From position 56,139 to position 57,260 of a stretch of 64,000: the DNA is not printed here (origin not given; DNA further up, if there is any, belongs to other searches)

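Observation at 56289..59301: Stand-alone lyeJ-cruF-crtD-like triad: a carotenoid-tailoring cluster without visible backbone synthesis genes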

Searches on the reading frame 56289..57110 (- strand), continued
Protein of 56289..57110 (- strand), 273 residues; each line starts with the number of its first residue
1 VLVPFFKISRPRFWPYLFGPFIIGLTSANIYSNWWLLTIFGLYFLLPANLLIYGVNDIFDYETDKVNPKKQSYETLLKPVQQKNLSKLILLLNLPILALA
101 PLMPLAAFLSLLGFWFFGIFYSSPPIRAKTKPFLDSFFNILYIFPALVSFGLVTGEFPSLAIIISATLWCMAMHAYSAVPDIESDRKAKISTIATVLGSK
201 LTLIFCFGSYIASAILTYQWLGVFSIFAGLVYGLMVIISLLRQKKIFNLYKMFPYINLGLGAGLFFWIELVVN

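Call 45: search_protein_families(library=ncbifam, proteins=[L082:8667-9956:-, L038:1149-1757:+, L050:12314-13219:-, L032:9971-10822:+, L027:1939-3450:-, L078:13467-14372:+], max_evalue=0.00001)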
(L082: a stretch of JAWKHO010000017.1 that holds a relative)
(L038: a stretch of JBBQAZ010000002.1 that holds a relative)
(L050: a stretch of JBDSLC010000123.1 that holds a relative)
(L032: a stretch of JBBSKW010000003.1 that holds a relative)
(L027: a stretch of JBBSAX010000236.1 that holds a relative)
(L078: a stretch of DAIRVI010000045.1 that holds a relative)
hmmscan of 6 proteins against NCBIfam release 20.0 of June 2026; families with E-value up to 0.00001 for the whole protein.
L082:8667-9956:- (429 aa): 6 families
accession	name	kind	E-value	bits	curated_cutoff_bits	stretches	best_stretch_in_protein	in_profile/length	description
NF002995.0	PRK03759.1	equivalog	7.8e-63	211.5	127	1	250-418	6-175/185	isopentenyl-diphosphate Delta-isomerase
TIGR03460.1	crt_membr_arch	equivalog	1.5e-40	139.6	154.7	1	17-237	22-238/248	bisanhydrobacterioruberin hydratase CruF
TIGR02150.1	IPP_isom_1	equivalog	1.4e-39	135.5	105.8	1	253-408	1-155/159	isopentenyl-diphosphate delta-isomerase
NF041333.1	CruF_Halo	equivalog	1.4e-28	100.1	300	1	17-238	31-257/268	bisanhydrobacterioruberin hydratase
NF045693.1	GCarotHydoxCruF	equivalog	4.4e-20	72.2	400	1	31-244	48-277/310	gamma-carotene 1'-hydroxylase CruF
NF011922.0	PRK15393.1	equivalog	1.8e-07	31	152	1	278-402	37-158/182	NUDIX hydrolase YfcD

L038:1149-1757:+ (202 aa): 3 families
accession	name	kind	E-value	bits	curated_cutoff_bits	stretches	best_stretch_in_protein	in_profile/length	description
NF002995.0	PRK03759.1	equivalog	1.3e-60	204.2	127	1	2-161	7-165/185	isopentenyl-diphosphate Delta-isomerase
TIGR02150.1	IPP_isom_1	equivalog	3.2e-36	124.6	105.8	1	4-154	1-147/159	isopentenyl-diphosphate delta-isomerase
NF012016.0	PRK15472.1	equivalog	1.1e-06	28.4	95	1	35-146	7-122/141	nucleoside triphosphatase NudI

L050:12314-13219:- (301 aa): 6 families
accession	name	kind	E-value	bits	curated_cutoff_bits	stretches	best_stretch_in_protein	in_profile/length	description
TIGR03465.1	HpnD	equivalog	1.2e-62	211.4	278.6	1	29-296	2-265/267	presqualene diphosphate synthase HpnD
NF045686.1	PhytoSynCyanob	equivalog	1.2e-52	178.9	550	1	19-290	18-298/310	15-cis-phytoene synthase CrtB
TIGR03464.1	HpnC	equivalog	4.5e-52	177.2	250.45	1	36-296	9-266/267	squalene synthase HpnC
NF045921.1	PhytnSynCrtBRhod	equivalog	1.2e-36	126.7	500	1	20-294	5-274/307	15-cis-phytoene synthase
NF042419.1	Phyto_syn_CrtB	equivalog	1e-34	120.5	480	1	34-295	16-282/306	15-cis-phytoene synthase CrtB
TIGR01559.1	squal_synth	equivalog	3.3e-06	26.5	286.75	0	24-223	5-223/337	squalene synthase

L032:9971-10822:+ (283 aa): 7 families
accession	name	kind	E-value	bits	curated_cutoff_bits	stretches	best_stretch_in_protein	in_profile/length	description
NF009516.0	PRK12875.1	equivalog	2.1e-78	263.4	205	1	4-275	15-283/292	prenyltransferase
NF010119.0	PRK13595.1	equivalog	3.4e-42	144.9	248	1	7-242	13-247/292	prenyltransferase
NF009608.0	PRK13105.1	equivalog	5.7e-40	137.3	217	1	4-274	7-282/291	prenyltransferase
NF009523.0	PRK12884.1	equivalog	2.8e-10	39.9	269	1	26-247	20-236/279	prenyltransferase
NF009525.0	PRK12887.1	equivalog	3.8e-10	39.6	226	1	19-241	31-264/310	homogentisate phytyltransferase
TIGR01475.1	ubiA_other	subfamily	6.5e-09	35.6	180.8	1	35-248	28-241/282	UbiA-like polyprenyltransferase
NF009609.0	PRK13106.1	equivalog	6.7e-07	29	349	1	63-244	69-256/301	prenyltransferase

L027:1939-3450:- (503 aa): 35 families (the best 25 are shown)
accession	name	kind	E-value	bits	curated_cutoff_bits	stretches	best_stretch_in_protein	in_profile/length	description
NF058655.1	CrtID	equivalog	2.4e-189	630.2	640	1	8-487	1-477/478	bifunctional phytoene desaturase/3,4-desaturase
TIGR02734.1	crtI_fam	subfamily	8.4e-158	526.2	238.1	1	8-498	1-495/504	phytoene desaturase family protein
NF042421.1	hydcarot_desat_CrtD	equivalog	2.5e-76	257.1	500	1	6-487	2-479/487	1-hydroxycarotenoid 3,4-desaturase CrtD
NF045637.1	carotdesatCrtDProt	equivalog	4.9e-74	249.6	580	1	8-490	1-481/485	1-hydroxycarotenoid 3,4-desaturase CrtD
TIGR02730.1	carot_isom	equivalog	6.9e-37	127.4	586.9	2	176-486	175-483/493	carotenoid isomerase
NF045689.1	BCarotKetCrtO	equivalog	1.4e-26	93.2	1000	2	168-299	182-320/563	beta-carotene ketolase CrtO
TIGR02733.1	desat_CrtD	equivalog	2.5e-23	82.5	549.7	2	6-57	2-53/492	C-3',4' desaturase CrtD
NF005560.0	PRK07233.1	equivalog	7.1e-16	58.1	252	1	7-54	2-49/435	hypothetical protein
NF005548.0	PRK07208.1-4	equivalog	2.6e-11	42.8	389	1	5-280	3-268/488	hypothetical protein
TIGR03467.1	HpnE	equivalog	8.4e-11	41.8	283.05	1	8-57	1-52/430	hydroxysqualene dehydroxylase HpnE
NF005547.0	PRK07208.1-3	equivalog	1.2e-10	40.7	380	1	5-59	4-58/465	hypothetical protein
NF001933.0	PRK00711.1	subfamily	4.2e-09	35.9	383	0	7-41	2-36/429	D-amino acid dehydrogenase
NF005545.0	PRK07208.1-1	equivalog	6.9e-09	34.6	451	1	6-59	8-62/504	hypothetical protein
NF045599.1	bili_reduct_long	exception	1.7e-08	33.2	750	1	5-47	381-423/641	bilirubin reductase, long form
TIGR02352.1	thiamin_ThiO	equivalog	1.9e-08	33.8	250.8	0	8-46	1-38/351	glycine oxidase ThiO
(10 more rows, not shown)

L078:13467-14372:+ (301 aa): 16 families
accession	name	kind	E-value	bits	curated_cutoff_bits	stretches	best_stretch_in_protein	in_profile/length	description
NF045485.1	FPPsyn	subfamily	8.6e-56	189.2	275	1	18-249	3-230/288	farnesyl diphosphate synthase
NF045685.1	GGPPSynCrtE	equivalog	1.8e-49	168.3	460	1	14-245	5-231/293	geranylgeranyl diphosphate synthase CrtE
NF041169.1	f2_encap_cargo4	exception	2.6e-40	138.7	450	1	52-248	48-234/334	family 2 encapsulin nanocompartment cargo protein polyprenyl transferase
NF040698.1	IdsA_Meth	equivalog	1e-38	133.4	468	1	20-247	11-230/328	short chain isoprenyl diphosphate synthase IdsA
NF007877.0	PRK10581.1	equivalog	3.9e-37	128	321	1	38-248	28-237/299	(2E,6E)-farnesyl diphosphate synthase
NF041003.1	GGPP_syn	equivalog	6e-32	111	500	1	40-245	26-225/326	geranylgeranyl diphosphate synthase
NF042417.1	NPPPS_Mycobact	equivalog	3.8e-28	98.5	600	1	42-276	44-270/335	nonaprenyl/(2E,6E)-farnesyl/geranylgeranyl diphosphat synthase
NF045628.1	HxpDPsynlarge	equivalog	8e-25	87.5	500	1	36-247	17-215/311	hexaprenyl-diphosphate synthase large subunit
TIGR02748.1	GerC3_HepT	equivalog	1.2e-22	80.5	456.55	1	21-240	14-216/319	heptaprenyl diphosphate synthase component II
NF040789.2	gerfarn_diphsyn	equivalog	3.2e-22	79.2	560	1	16-247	11-247/345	geranylfarnesyl diphosphate synthase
NF040627.1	GFPS_Meth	equivalog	3.9e-21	75.8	600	1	44-296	30-277/285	geranylfarnesyl diphosphate synthase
NF008140.0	PRK10888.1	equivalog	9.4e-20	71.2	412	1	43-250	33-227/323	octaprenyl diphosphate synthase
NF045549.1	GGPPsyn_IdsB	equivalog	3.7e-19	69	475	1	54-247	65-249/346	geranylgeranyl diphosphate synthase IdsB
NF040936.1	hexpp_archaea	equivalog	3.2e-15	56.2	400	1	44-113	32-98/275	hexaprenyl pyrophosphate synthase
TIGR02749.1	prenyl_cyano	equivalog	3.3e-15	55.9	383.2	1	43-122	33-113/322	solanesyl diphosphate synthase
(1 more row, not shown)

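Call 67: search_dna_similar(query=window:56289-57110:-, collection=plasmids, mode=protein, max_evalue=1e-10, max_rows=25)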
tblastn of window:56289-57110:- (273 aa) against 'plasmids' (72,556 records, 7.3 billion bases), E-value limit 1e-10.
Records with a match: 6; places in all: 6; records where one place covers at least 80% of the query: 5.
Best place of each record, by identity: <60% 6.
By first word of the organism name: Halomontanus 2; Halocatena 1; Halarchaeum 1; Haloferax 1; Arthrobacter 1.
By predicted mobility (MOB-suite, as given by PLSDB): non-mobilizable 6.
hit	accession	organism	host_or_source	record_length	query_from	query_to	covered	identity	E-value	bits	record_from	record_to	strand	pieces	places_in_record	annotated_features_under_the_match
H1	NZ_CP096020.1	Halocatena salina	cell culture,sediment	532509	5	257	93%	37.2%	3e-37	146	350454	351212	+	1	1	prenyltransferase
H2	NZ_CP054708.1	Halarchaeum sp. CBA1220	solar salt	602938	9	262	93%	35.5%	5e-38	149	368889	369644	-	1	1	prenyltransferase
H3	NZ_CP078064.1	Haloferax larsenii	Cell culture,Salt Lake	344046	5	260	94%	31.7%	7e-28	119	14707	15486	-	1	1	prenyltransferase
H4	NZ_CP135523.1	Halomontanus rarus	Salt lake,Salt lake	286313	5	232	84%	34.1%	3e-24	108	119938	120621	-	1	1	prenyltransferase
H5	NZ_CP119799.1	Halomontanus rarus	cell culture,sediment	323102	5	232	84%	34.1%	2e-23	106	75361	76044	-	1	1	prenyltransferase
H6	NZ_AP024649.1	Arthrobacter sp. StoSoilB13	-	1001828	9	203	71%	37.5%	6e-21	99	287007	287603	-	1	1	none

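Call 68: get_annotated_region(hit=H1, flank=5000)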
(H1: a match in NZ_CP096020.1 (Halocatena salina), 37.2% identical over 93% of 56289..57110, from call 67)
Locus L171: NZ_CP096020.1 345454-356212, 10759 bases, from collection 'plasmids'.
description: Halocatena salina strain AD-1 plasmid unnamed1, complete sequence
organism: Halocatena salina (NCBI taxid 2934340)
taxonomy: Archaea; Euryarchaeota; Halobacteria; Halobacteriales; Haloarculaceae; Halocatena; Halocatena salina
host: -; source: cell culture,sediment; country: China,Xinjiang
typing (MOB-suite, as given by PLSDB): non-mobilizable
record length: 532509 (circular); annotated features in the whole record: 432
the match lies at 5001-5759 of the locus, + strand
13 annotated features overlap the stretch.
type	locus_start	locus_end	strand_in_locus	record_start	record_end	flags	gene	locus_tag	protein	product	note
CDS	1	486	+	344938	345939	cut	cydB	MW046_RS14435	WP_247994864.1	cytochrome d ubiquinol oxidase subunit II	-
CDS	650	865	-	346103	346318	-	-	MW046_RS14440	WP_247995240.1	hypothetical protein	-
CDS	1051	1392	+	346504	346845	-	-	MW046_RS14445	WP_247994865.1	pyrimidine dimer DNA glycosylase/endonuclease V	-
CDS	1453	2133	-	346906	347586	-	-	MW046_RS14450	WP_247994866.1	glycosyltransferase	-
CDS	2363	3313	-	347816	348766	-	-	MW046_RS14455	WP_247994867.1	TRC40/GET3/ArsA family transport-energizing ATPase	GO:0071722 - detoxification of arsenic-containing substance [Evidence IEA]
CDS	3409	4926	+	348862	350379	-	crtI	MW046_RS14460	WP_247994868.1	phytoene desaturase family protein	GO:0016117 - carotenoid biosynthetic process [Evidence IEA]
CDS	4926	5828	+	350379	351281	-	-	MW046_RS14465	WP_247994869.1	prenyltransferase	-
CDS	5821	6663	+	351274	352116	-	cruF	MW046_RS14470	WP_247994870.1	bisanhydrobacterioruberin hydratase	GO:0016117 - carotenoid biosynthetic process [Evidence IEA]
CDS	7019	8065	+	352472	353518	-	-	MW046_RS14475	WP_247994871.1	phytoene/squalene synthase family protein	GO:0008299 - isoprenoid biosynthetic process [Evidence IEA]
CDS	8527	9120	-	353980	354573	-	-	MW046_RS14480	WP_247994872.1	DsrE/DsrF/DrsH-like family protein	-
CDS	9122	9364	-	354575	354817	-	-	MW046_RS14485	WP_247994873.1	sulfurtransferase TusA family protein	-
CDS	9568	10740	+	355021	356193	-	-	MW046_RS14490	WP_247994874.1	MBL fold metallo-hydrolase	-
CDS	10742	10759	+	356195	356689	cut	-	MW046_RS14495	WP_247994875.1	YeeE/YedE family protein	-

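Call 69: get_annotated_region(hit=H6, flank=6000)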
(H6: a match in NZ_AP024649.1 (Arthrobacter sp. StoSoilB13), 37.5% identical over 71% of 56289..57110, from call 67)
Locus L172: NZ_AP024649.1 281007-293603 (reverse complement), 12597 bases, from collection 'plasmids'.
description: Arthrobacter sp. StoSoilB13 plasmid StoSoilB13-2, complete sequence
organism: Arthrobacter sp. StoSoilB13 (NCBI taxid 2830993)
taxonomy: Bacteria; Actinomycetota; Actinomycetes; Micrococcales; Micrococcaceae; Arthrobacter; Arthrobacter sp. StoSoilB13
host: -; source: -; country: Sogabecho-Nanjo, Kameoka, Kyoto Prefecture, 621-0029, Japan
typing (MOB-suite, as given by PLSDB): non-mobilizable
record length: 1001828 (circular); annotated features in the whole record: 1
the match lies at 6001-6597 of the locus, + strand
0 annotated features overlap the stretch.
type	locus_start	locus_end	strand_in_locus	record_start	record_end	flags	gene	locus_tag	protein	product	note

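Call 71: search_protein_families(library=ncbifam, proteins=[L171:4926-5828:+, L171:5821-6663:+, L171:3409-4926:+, L172:5938-6720:+], max_evalue=1e-20)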
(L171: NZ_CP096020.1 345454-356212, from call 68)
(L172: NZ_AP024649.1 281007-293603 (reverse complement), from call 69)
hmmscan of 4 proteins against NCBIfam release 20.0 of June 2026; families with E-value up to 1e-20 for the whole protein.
L171:4926-5828:+ (300 aa): 3 families
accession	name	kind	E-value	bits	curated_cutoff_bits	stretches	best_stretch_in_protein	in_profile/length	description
NF009516.0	PRK12875.1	equivalog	4.8e-128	426.3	205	1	17-296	11-292/292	prenyltransferase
NF010119.0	PRK13595.1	equivalog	1.6e-38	132.9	248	1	25-246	14-236/292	prenyltransferase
NF009608.0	PRK13105.1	equivalog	1.8e-31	109.4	217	1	23-286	9-282/291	prenyltransferase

L171:5821-6663:+ (280 aa): 2 families
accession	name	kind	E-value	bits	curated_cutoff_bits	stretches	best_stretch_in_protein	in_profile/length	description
NF041333.1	CruF_Halo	equivalog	1.1e-106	356.3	300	1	10-268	1-263/268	bisanhydrobacterioruberin hydratase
TIGR03460.1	crt_membr_arch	equivalog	6e-49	167.2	154.7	1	26-268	8-248/248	bisanhydrobacterioruberin hydratase CruF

L171:3409-4926:+ (505 aa): 4 families
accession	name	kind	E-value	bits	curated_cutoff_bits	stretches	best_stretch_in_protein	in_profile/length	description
NF058655.1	CrtID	equivalog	1.5e-225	749.5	640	1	18-496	1-478/478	bifunctional phytoene desaturase/3,4-desaturase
TIGR02734.1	crtI_fam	subfamily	5.6e-147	490.5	238.1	1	18-503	1-492/504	phytoene desaturase family protein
NF045637.1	carotdesatCrtDProt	equivalog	2.2e-66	224.3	580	1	18-502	1-485/485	1-hydroxycarotenoid 3,4-desaturase CrtD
NF042421.1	hydcarot_desat_CrtD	equivalog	1.3e-65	221.7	500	1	18-499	4-483/487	1-hydroxycarotenoid 3,4-desaturase CrtD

L172:5938-6720:+ (261 aa): 3 families
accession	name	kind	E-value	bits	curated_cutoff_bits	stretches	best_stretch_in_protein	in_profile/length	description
NF009608.0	PRK13105.1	equivalog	2.3e-125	417.6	217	1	11-261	5-255/291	prenyltransferase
NF010119.0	PRK13595.1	equivalog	7.9e-45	153.6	248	1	17-244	14-239/292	prenyltransferase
NF009516.0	PRK12875.1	equivalog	1.2e-39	136.2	205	1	18-238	20-239/292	prenyltransferase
